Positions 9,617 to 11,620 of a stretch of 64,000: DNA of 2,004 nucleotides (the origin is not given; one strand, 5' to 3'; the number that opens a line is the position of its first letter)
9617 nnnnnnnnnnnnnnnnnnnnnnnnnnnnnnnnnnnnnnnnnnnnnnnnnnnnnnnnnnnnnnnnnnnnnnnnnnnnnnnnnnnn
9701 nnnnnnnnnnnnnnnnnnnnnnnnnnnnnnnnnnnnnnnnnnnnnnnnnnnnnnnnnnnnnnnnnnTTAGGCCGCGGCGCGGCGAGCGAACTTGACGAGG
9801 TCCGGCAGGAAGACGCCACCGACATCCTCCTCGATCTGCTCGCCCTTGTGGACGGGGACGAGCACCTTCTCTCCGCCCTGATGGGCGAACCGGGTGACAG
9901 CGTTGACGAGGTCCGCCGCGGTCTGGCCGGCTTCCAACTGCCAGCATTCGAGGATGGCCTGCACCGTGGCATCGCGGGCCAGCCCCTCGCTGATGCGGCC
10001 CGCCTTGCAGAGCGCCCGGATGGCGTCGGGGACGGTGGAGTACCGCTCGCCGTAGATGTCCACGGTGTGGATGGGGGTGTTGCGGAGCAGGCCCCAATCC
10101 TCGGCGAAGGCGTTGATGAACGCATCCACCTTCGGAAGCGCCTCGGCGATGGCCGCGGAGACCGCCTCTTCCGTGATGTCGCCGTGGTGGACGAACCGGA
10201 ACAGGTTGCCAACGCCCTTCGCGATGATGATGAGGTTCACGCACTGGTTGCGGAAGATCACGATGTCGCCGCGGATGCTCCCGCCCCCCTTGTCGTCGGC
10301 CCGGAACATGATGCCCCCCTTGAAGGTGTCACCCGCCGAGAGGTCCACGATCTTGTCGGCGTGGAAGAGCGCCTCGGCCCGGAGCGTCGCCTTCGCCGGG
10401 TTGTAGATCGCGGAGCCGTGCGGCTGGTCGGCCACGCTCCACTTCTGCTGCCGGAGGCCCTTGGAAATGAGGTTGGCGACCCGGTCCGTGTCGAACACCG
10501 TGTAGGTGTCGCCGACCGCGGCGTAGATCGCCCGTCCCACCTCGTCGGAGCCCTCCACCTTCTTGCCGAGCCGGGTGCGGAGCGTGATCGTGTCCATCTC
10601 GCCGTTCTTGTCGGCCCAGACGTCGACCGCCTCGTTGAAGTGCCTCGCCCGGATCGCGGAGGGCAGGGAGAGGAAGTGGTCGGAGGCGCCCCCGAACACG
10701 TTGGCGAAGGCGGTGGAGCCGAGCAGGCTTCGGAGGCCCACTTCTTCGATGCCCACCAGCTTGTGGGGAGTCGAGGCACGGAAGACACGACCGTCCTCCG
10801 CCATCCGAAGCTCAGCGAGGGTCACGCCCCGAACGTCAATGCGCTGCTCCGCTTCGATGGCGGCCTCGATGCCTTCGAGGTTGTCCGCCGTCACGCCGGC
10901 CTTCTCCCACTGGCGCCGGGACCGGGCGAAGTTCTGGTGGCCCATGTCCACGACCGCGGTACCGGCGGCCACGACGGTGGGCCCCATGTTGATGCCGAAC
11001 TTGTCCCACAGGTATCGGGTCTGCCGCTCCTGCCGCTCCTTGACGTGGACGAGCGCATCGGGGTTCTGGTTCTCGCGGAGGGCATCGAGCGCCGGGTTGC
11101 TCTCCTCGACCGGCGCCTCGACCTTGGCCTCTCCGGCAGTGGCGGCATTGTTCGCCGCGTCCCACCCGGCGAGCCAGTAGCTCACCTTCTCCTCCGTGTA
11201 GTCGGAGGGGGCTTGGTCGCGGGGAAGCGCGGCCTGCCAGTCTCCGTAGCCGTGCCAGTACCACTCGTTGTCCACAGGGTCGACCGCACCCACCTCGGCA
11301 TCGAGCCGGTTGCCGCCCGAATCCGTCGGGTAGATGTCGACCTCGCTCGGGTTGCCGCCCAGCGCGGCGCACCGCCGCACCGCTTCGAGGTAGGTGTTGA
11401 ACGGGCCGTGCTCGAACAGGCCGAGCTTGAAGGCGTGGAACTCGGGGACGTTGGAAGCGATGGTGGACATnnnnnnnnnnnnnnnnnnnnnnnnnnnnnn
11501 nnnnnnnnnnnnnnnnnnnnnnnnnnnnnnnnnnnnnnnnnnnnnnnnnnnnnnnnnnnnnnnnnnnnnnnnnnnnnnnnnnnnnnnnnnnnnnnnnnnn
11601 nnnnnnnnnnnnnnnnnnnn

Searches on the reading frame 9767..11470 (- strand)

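Call 28: search_protein_families(library=pfam, proteins=[window:9767-11470:-], max_evalue=0.01)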
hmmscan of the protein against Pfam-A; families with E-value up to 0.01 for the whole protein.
window:9767-11470:- (567 aa): 0 families

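Call 29: search_protein_families(library=phrogs, proteins=[window:9767-11470:-], max_evalue=0.001)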
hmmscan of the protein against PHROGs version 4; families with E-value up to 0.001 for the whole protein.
window:9767-11470:- (567 aa): 1 family
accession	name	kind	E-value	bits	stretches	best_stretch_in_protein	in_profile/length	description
phrog_1362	-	unknown function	0.00014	22.1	1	280-532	106-366/391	-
